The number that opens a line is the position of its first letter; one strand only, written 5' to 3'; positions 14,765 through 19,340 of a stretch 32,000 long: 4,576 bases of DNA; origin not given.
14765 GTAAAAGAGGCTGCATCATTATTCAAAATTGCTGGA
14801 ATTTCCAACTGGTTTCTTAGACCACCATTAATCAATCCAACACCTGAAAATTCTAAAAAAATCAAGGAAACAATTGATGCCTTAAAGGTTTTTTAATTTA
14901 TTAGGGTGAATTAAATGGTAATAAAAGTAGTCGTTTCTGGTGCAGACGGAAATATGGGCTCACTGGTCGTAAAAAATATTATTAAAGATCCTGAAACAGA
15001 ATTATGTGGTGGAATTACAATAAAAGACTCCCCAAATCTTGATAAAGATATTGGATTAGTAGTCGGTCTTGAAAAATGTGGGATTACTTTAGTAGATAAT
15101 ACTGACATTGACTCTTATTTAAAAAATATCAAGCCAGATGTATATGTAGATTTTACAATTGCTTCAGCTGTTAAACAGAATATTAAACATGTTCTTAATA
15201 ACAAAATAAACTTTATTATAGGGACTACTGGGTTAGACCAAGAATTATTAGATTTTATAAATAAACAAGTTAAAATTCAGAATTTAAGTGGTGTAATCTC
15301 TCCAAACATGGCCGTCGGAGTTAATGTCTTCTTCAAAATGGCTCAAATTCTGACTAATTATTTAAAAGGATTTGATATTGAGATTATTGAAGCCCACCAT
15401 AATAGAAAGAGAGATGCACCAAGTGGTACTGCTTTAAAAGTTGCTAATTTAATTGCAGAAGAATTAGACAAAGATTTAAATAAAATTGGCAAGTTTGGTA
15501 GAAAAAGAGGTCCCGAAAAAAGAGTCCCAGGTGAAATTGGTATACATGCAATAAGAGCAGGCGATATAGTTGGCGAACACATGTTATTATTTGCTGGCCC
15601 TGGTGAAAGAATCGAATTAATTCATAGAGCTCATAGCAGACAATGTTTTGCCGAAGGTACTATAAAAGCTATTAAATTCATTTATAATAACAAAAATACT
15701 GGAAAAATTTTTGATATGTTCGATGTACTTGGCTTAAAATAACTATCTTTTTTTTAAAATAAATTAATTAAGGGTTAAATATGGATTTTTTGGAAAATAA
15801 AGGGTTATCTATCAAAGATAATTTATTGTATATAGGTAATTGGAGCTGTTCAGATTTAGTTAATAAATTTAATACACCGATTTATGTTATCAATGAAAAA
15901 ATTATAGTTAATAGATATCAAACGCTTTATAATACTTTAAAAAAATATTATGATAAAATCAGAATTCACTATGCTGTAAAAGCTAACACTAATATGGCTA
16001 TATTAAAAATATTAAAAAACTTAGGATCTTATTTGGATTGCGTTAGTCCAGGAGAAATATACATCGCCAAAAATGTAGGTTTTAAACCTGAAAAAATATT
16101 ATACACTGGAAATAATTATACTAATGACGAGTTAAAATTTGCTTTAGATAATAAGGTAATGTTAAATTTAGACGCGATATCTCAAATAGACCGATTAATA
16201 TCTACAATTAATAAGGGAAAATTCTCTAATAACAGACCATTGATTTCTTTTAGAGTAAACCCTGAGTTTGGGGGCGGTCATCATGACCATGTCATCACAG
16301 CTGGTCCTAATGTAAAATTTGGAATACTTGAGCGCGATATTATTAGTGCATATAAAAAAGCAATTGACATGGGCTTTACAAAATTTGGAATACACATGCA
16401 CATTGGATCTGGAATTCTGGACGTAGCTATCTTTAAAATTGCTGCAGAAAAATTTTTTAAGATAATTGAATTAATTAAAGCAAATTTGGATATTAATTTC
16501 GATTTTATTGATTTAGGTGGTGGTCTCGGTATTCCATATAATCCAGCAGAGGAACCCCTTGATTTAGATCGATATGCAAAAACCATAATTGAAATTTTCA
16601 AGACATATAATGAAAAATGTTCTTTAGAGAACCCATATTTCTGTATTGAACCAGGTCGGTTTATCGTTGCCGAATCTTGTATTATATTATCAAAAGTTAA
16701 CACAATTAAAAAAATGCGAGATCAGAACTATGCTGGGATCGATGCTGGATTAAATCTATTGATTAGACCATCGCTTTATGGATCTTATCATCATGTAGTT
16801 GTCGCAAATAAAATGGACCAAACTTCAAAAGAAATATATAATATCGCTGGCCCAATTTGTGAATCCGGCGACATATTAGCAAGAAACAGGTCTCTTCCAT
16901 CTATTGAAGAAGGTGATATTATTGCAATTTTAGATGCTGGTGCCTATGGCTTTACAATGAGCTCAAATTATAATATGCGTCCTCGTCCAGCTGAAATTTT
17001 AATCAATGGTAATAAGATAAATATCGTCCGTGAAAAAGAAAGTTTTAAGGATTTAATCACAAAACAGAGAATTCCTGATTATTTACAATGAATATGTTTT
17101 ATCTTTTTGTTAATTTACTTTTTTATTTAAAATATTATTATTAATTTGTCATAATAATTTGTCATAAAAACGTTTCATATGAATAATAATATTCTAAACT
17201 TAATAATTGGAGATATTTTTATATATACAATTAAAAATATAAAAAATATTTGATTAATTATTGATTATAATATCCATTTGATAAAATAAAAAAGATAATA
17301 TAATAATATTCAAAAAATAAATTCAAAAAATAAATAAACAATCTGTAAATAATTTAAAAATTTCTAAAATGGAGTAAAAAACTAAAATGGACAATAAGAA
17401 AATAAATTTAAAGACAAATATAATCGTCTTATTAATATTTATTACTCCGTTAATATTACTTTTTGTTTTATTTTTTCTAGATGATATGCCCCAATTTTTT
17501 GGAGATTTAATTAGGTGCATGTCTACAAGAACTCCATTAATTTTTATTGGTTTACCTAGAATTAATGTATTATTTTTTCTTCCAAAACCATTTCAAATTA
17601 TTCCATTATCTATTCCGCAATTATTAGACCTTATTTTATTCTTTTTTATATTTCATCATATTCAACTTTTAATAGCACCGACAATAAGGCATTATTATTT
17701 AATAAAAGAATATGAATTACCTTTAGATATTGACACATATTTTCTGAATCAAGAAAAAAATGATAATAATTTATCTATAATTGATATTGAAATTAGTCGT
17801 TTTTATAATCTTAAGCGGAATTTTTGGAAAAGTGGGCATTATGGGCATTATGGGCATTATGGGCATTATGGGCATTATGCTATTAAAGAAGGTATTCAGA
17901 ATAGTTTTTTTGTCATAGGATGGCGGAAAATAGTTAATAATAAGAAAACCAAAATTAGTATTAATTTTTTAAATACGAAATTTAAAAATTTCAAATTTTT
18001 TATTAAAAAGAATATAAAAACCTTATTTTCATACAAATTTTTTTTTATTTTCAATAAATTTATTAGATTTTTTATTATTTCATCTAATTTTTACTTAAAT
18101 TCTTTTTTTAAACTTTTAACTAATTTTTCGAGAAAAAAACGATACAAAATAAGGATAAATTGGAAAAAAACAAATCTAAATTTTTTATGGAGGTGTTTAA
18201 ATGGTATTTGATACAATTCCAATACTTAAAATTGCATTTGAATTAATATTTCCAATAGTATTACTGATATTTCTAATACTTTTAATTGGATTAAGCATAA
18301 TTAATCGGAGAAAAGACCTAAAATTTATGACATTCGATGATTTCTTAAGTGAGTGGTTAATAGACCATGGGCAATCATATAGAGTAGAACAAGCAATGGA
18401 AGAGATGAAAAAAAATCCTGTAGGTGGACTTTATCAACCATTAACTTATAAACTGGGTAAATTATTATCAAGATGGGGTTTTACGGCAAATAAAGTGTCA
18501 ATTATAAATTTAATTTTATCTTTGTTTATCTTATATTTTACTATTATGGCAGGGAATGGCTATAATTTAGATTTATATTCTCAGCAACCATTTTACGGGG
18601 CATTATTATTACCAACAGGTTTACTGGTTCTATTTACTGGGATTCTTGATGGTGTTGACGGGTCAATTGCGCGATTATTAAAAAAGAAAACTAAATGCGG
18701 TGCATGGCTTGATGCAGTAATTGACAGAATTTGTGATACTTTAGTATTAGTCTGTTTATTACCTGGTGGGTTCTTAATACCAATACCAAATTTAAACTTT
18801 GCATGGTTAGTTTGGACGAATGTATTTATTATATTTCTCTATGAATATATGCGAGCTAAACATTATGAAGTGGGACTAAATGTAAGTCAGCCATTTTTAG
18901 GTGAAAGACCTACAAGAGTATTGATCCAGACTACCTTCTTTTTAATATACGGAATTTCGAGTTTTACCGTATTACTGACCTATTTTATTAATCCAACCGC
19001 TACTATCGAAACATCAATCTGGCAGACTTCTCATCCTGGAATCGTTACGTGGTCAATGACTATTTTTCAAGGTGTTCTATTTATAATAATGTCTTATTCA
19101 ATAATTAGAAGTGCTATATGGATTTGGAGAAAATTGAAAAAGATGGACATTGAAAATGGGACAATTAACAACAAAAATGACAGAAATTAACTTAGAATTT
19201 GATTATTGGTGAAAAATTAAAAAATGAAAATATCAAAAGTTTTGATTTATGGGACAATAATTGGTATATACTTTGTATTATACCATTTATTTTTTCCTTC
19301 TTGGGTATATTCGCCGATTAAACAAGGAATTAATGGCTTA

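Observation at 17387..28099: Candidate undescribed glycolipid/glycan acylation and export system: CDP-alcohol transferase, two processive GT2s, LuxE-like ligase, a third GT2 and a MacB/LolCDE-type ABC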

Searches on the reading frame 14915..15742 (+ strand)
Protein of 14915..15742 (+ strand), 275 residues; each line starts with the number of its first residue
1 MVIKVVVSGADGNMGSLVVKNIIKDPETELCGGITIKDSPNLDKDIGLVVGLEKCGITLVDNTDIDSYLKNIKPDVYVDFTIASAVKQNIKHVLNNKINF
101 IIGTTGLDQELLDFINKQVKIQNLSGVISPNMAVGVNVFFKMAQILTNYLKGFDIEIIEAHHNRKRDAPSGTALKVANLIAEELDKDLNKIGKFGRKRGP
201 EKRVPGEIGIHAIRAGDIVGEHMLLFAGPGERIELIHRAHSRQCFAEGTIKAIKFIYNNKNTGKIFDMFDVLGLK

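Call 4: search_protein_families(library=pfam, proteins=[window:14915-15742:+], max_evalue=0.01)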
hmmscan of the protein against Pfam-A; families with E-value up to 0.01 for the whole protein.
window:14915-15742:+ (275 aa): 3 families
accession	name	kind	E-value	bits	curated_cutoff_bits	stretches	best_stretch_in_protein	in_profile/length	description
PF05173.19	DapB_C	-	4.2e-43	146.7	27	1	135-272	1-121/121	Dihydrodipicolinate reductase, C-terminus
PF01113.26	DapB_N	-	1.4e-26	93.4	25.6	1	3-132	1-124/124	Dihydrodipicolinate reductase, N-terminus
PF23764.1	Beta-barrel_GLAA-B_II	-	0.0059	17.2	28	0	226-256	16-44/67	GLAA-B beta-barrel domain II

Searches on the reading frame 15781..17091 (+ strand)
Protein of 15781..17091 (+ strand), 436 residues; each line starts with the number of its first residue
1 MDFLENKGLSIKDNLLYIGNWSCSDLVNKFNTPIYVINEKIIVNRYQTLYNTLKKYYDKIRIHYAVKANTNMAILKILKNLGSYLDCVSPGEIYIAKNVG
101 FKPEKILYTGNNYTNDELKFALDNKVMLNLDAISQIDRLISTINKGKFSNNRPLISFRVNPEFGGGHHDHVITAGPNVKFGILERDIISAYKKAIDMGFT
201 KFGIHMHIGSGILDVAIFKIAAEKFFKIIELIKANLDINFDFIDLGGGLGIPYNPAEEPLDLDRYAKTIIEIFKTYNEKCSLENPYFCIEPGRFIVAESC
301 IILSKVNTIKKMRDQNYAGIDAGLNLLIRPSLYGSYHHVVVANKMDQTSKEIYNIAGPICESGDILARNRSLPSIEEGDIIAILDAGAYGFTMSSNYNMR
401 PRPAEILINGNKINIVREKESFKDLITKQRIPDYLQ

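Call 4: search_protein_families(library=pfam, proteins=[window:15781-17091:+], max_evalue=0.01)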
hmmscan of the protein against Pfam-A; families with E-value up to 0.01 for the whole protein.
window:15781-17091:+ (436 aa): 2 families
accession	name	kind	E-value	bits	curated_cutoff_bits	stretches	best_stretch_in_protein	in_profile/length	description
PF02784.22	Orn_Arg_deC_N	-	1.7e-50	172.1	23.4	1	50-297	8-247/247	Pyridoxal-dependent decarboxylase, pyridoxal binding domain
PF00278.28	Orn_DAP_Arg_deC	-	4.6e-24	84.9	23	1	239-387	5-95/95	Pyridoxal-dependent decarboxylase, C-terminal sheet domain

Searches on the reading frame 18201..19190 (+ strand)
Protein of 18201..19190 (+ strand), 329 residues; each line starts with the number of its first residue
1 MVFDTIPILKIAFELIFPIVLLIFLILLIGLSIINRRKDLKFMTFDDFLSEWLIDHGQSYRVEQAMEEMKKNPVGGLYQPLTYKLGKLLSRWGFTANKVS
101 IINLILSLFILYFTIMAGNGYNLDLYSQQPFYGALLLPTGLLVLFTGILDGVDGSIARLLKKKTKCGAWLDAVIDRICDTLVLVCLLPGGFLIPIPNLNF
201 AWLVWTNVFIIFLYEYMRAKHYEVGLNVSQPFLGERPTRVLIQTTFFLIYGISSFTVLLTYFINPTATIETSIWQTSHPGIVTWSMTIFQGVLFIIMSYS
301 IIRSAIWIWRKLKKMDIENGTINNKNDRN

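Call 3: search_protein_families(library=pfam, proteins=[window:18201-19190:+], max_evalue=0.01)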
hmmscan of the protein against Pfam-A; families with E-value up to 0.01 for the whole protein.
window:18201-19190:+ (329 aa): 1 family
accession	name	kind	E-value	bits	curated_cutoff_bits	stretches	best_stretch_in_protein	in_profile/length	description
PF01066.26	CDP-OH_P_transf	-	6.1e-13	49.9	22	1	95-257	3-140/152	CDP-alcohol phosphatidyltransferase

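Call 5: search_protein_families(library=ncbifam, proteins=[window:18201-19190:+], max_evalue=0.001)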
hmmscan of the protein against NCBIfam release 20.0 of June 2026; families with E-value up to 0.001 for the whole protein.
window:18201-19190:+ (329 aa): 9 families
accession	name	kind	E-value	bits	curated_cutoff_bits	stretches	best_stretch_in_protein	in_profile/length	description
NF040950.1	archin_ph_syn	equivalog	9.2e-22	77.8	180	1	83-261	13-170/191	archaetidylinositol phosphate synthase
NF045883.1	PIPSynth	equivalog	9.1e-13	48.3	170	1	133-259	47-171/197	phosphatidylinositol phosphate synthase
NF052561.1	PIPSynBT1523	equivalog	2.1e-11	44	350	1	87-262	18-184/232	hypothetical protein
NF041135.1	IPPtranDIPPsyn_Thcocales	equivalog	2.1e-11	43.5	580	1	139-262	277-404/419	bifunctional L-myo-inositol-1-phosphate cytidylyltransferase/CDP-L-myo-inositol myo-inositolphosphotransferase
TIGR00560.1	pgsA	equivalog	1.1e-05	26.1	109.1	1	96-260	4-157/183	CDP-diacylglycerol--glycerol-3-phosphate 3-phosphatidyltransferase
NF053678.1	ClpnSynClsA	equivalog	1.3e-05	25.5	240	1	142-256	36-144/180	cardiolipin synthase ClsA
NF008090.0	PRK10832.1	equivalog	0.00013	22.1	304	1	131-218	28-113/182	CDP-diacylglycerol--glycerol-3-phosphate 3-phosphatidyltransferase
TIGR00473.1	pssA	equivalog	0.00017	21.8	107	1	141-250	25-130/153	CDP-diacylglycerol--serine O-phosphatidyltransferase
NF045886.1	PhCholSynLeg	equivalog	0.00024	20.7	440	0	142-198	48-103/250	phosphatidylcholine synthase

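Call 23: search_solved_structures(query=window:18201-19190:+, max_evalue=0.01)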
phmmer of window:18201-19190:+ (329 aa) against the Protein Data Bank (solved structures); distinct sequences matched with E-value up to 0.01: 7.
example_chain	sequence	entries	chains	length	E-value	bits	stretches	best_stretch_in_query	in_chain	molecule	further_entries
4o6m_A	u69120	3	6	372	4.3e-07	32.8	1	134-185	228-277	AF2299, a CDP-alcohol phosphotransferase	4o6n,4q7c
4mnd_A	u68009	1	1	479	5.4e-07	32.4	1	139-257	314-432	CTP L-myo-inositol-1-phosphate cytidylyltransferase/CDP-L-myo-inositol myo-inositolphospho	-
5d91_A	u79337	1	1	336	1.4e-05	27.8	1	76-271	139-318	AF2299 protein,Phosphatidylinositol synthase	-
5d92_D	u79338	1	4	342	1.7e-05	27.5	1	75-271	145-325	AF2299 protein,Phosphatidylinositol synthase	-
6wm5_A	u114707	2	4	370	0.00095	21.8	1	135-243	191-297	AfCTD-Phosphatidylinositol-phosphate synthase (PIPS) fusion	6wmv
6h53_A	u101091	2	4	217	0.0036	19.9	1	139-246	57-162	CDP-diacylglycerol--inositol 3-phosphatidyltransferase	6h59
6h5a_A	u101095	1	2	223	0.0039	19.7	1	139-246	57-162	CDP-diacylglycerol--inositol 3-phosphatidyltransferase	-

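Call 29: find_homologous_proteins(query=window:18201-19190:+, max_evalue=1e-10)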
Query window:18201-19190:+ (329 aa): 83 proteins with E <= 1e-10 among 4110 candidates. Only proteins of 180 to 576 residues were searched: fused or split forms outside these lengths cannot appear, so this answer is no evidence that the protein stands alone or is whole; find_related_loci, which searches DNA, has no such limit.
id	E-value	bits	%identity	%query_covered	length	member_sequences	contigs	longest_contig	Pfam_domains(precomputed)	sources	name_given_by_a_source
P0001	1.5e-214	730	99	100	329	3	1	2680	PF01066.27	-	-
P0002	3.3e-154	531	69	99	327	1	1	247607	PF01066.27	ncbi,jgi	ncbi:MAG: CDP-alcohol phosphatidyltransferase family protein [Candidatus Helarchaeota archaeon]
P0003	7.4e-143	494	64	100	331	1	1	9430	PF01066.27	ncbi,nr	ncbi:MAG: hypothetical protein GF329_12420 [Candidatus Lokiarchaeota archaeon]|nr:hypothetical prote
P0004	1.6e-140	486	64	99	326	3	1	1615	PF01066.27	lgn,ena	-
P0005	4.9e-137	475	64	99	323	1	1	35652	PF01066.27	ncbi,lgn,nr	ncbi:MAG: CDP-alcohol phosphatidyltransferase family protein [Promethearchaeota archaeon]|nr:MAG: CD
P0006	5.7e-133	461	63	97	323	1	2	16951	PF01066.27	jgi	jgi:phosphatidylglycerophosphate synthase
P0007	8.4e-114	398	58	95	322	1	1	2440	PF01066.27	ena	-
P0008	2.8e-106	374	53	96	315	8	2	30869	PF01066.27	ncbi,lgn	-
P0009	3.7e-105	370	53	95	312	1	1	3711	PF01066.27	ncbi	-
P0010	4.0e-104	367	54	94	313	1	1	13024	PF01066.27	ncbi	-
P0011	5.4e-104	366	55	87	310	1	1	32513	PF01066.27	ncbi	ncbi:MAG: CDP-alcohol phosphatidyltransferase family protein [Promethearchaeota archaeon]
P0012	2.3e-103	364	52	95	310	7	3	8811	PF01066.27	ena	-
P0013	1.6e-102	361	56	84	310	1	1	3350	PF01066.27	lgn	-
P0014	2.8e-102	361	53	95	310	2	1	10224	PF01066.27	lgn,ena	-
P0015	4.9e-102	360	54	94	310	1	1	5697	PF01066.27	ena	-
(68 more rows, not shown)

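Call 30: find_encoding_contigs(protein=P0002, flank=10000, max_places=2)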
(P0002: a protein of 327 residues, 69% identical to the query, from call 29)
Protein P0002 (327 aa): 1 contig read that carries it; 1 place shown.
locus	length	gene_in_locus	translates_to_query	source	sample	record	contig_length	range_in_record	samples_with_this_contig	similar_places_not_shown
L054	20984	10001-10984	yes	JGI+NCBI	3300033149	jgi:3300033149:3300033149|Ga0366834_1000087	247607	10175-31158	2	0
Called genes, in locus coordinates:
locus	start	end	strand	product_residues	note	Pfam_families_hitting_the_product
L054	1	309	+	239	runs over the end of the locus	PF02633:Creatininase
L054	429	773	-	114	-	-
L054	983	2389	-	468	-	PF13354:Beta-lactamase2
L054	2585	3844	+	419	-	PF00108:Thiolase_N, PF22691:Thiolase_C_1, PF02803:Thiolase_C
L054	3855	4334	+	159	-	PF12172:zf-ChsH2 (weak)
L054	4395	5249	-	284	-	-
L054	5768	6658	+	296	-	PF00701:DHDPS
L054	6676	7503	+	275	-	PF01113:DapB_N, PF05173:DapB_C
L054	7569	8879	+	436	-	PF00278:Orn_DAP_Arg_deC, PF02784:Orn_Arg_deC_N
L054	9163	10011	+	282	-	-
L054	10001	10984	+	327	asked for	PF01066:CDP-OH_P_transf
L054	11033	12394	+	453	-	PF13506:Glyco_transf_21, PF00535:Glycos_transf_2, PF13641:Glyco_tranf_2_3, PF13632:Glyco_trans_2_3, PF03142:Chitin_synth_2 (weak)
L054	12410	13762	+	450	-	PF13506:Glyco_transf_21, PF03142:Chitin_synth_2 (faint), PF00535:Glycos_transf_2, PF13641:Glyco_tranf_2_3, PF13632:Glyco_trans_2_3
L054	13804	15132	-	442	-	PF13506:Glyco_transf_21, PF00535:Glycos_transf_2, PF13641:Glyco_tranf_2_3, PF13632:Glyco_trans_2_3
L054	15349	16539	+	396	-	PF04443:LuxE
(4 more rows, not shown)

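Call 31: find_encoding_contigs(protein=P0005, flank=10000, max_places=2)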
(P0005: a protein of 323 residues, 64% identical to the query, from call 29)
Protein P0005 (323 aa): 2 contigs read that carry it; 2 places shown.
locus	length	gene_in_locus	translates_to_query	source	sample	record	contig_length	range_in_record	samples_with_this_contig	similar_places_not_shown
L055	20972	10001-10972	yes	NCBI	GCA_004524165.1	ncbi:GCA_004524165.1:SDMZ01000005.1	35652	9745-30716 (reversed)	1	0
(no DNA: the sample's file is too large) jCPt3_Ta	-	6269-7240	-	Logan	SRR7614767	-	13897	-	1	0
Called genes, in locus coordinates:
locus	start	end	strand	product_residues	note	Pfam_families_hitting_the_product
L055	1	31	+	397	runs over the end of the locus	PF00108:Thiolase_N, PF02803:Thiolase_C, PF22691:Thiolase_C_1 (faint)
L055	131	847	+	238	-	PF02633:Creatininase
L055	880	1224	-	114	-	-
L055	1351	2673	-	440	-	PF13354:Beta-lactamase2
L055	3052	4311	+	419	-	PF00108:Thiolase_N, PF22691:Thiolase_C_1, PF02803:Thiolase_C (weak)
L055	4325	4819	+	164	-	-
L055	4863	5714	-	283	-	-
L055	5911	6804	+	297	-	PF00701:DHDPS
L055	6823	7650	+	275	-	PF01113:DapB_N, PF05173:DapB_C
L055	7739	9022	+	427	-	PF00278:Orn_DAP_Arg_deC, PF02784:Orn_Arg_deC_N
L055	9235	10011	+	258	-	-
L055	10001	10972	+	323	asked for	PF01066:CDP-OH_P_transf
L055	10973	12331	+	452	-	PF13506:Glyco_transf_21, PF13641:Glyco_tranf_2_3, PF00535:Glycos_transf_2, PF13632:Glyco_trans_2_3, PF03142:Chitin_synth_2 (weak)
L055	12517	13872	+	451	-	PF13506:Glyco_transf_21, PF00535:Glycos_transf_2, PF10111:Glyco_tranf_2_2 (weak), PF13641:Glyco_tranf_2_3, PF13632:Glyco_trans_2_3, PF03142:Chitin_synth_2 (weak)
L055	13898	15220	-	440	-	PF13506:Glyco_transf_21, PF00535:Glycos_transf_2, PF13641:Glyco_tranf_2_3, PF13632:Glyco_trans_2_3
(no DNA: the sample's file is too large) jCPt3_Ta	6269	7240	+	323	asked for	PF01066:CDP-OH_P_transf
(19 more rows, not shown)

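Call 32: find_encoding_contigs(protein=P0006, flank=10000, max_places=2)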
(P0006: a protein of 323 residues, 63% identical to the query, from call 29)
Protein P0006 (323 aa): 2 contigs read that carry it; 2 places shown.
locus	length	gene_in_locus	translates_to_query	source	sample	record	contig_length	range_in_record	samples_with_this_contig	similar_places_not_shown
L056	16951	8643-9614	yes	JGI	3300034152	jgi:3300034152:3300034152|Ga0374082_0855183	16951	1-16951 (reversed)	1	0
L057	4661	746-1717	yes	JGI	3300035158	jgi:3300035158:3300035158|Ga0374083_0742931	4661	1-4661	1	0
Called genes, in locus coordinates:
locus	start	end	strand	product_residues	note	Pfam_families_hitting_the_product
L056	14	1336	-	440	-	PF13354:Beta-lactamase2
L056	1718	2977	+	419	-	PF00108:Thiolase_N, PF22691:Thiolase_C_1, PF02803:Thiolase_C (weak)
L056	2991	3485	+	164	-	-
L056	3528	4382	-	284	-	-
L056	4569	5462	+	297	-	PF00701:DHDPS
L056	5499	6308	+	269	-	PF01113:DapB_N, PF05173:DapB_C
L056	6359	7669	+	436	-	PF00278:Orn_DAP_Arg_deC, PF02784:Orn_Arg_deC_N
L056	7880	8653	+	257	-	-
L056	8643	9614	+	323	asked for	PF01066:CDP-OH_P_transf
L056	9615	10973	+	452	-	PF13506:Glyco_transf_21, PF13641:Glyco_tranf_2_3, PF00535:Glycos_transf_2, PF13632:Glyco_trans_2_3, PF03142:Chitin_synth_2 (weak)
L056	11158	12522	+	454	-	PF13506:Glyco_transf_21, PF00535:Glycos_transf_2, PF13641:Glyco_tranf_2_3, PF13632:Glyco_trans_2_3, PF03142:Chitin_synth_2 (weak)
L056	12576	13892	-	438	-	PF13506:Glyco_transf_21, PF00535:Glycos_transf_2, PF13641:Glyco_tranf_2_3, PF13632:Glyco_trans_2_3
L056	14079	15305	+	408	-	PF04443:LuxE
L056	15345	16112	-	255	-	PF13641:Glyco_tranf_2_3, PF00535:Glycos_transf_2, PF10111:Glyco_tranf_2_2 (faint)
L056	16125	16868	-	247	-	PF00155:Aminotran_1_2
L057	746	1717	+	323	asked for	PF01066:CDP-OH_P_transf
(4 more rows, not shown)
